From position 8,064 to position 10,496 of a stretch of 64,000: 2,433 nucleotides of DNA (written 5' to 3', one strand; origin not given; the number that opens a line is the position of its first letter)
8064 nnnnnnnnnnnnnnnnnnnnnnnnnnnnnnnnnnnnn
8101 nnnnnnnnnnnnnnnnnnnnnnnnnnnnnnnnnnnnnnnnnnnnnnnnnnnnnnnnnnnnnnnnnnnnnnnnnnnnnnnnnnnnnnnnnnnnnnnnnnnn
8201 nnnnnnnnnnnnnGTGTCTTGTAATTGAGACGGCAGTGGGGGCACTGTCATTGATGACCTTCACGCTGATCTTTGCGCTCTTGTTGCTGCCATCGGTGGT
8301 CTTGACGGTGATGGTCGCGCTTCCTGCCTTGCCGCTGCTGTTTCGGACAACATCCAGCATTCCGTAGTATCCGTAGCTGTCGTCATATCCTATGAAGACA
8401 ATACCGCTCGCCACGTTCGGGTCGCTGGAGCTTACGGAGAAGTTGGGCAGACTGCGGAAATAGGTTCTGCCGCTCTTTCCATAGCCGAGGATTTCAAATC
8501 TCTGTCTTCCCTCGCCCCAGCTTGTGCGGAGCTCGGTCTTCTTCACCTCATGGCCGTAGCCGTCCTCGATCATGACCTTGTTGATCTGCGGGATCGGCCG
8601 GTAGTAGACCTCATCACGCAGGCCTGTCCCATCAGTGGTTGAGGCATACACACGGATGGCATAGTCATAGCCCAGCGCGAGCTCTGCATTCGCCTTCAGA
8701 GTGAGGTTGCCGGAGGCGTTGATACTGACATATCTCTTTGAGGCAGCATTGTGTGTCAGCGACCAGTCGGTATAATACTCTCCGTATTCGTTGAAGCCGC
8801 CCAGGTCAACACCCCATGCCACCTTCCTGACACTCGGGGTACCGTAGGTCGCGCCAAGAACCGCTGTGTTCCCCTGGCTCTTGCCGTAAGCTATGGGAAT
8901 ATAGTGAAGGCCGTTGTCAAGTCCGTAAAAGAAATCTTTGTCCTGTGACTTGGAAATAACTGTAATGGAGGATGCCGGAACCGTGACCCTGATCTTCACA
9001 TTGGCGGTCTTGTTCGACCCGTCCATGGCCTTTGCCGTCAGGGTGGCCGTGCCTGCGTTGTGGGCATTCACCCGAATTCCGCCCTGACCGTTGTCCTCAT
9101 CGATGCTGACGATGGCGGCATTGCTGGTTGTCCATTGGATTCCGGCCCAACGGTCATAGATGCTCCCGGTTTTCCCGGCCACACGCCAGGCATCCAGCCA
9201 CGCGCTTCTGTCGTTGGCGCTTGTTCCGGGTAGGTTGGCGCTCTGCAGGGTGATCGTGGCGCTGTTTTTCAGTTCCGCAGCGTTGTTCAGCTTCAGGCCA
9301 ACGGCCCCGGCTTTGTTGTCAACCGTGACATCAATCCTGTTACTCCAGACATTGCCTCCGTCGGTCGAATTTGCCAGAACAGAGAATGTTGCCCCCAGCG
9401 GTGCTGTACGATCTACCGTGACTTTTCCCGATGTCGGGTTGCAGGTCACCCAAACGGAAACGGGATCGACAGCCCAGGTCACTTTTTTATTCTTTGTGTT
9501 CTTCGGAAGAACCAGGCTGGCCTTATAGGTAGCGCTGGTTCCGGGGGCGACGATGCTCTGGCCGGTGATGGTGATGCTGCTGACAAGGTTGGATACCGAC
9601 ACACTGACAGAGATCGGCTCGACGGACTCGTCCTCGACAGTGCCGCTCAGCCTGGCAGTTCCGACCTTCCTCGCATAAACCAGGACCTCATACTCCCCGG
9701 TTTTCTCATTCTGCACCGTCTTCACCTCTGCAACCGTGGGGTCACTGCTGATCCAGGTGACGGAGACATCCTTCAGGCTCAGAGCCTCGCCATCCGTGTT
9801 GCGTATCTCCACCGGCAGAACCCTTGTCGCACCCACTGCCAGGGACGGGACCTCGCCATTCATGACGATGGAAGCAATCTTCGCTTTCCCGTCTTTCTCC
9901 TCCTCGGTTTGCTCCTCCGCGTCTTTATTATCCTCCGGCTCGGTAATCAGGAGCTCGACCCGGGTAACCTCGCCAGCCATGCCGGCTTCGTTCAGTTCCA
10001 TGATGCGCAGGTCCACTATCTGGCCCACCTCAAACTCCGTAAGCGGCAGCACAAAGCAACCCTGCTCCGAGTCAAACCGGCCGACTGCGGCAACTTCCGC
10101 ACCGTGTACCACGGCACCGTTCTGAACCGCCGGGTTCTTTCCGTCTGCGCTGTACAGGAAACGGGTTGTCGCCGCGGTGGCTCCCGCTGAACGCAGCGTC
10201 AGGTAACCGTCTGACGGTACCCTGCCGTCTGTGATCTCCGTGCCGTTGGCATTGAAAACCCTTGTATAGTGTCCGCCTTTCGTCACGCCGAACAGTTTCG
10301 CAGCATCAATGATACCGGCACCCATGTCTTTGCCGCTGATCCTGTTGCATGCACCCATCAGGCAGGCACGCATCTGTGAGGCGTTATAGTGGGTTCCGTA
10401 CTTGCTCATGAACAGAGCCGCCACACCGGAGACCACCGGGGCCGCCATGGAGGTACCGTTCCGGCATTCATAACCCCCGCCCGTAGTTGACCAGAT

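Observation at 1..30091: Co-directional 30-kb array of secreted giant hydrolases: four S8 subtilases, an orphan prodomain-like lipoprotein and two transglutaminase-like giants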

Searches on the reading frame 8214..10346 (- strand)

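Call 21: search_protein_families(library=pfam, proteins=[window:8214-10346:-], max_evalue=1)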
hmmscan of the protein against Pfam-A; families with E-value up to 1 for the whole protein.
window:8214-10346:- (711 aa): 4 families
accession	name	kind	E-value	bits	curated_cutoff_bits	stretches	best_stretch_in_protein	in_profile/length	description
PF18957.6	RibLong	-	0.00019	22.6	27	0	266-314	13-62/93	Long Rib domain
PF02368.24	Big_2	-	0.0062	16.9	22.8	2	165-240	10-72/79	Bacterial Ig-like domain (group 2)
PF07523.18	Big_3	-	0.038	14.7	21.2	0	183-228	25-60/68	Bacterial Ig-like domain (group 3)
PF01835.25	MG2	-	0.23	12.3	32.8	0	179-227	38-84/96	MG2 domain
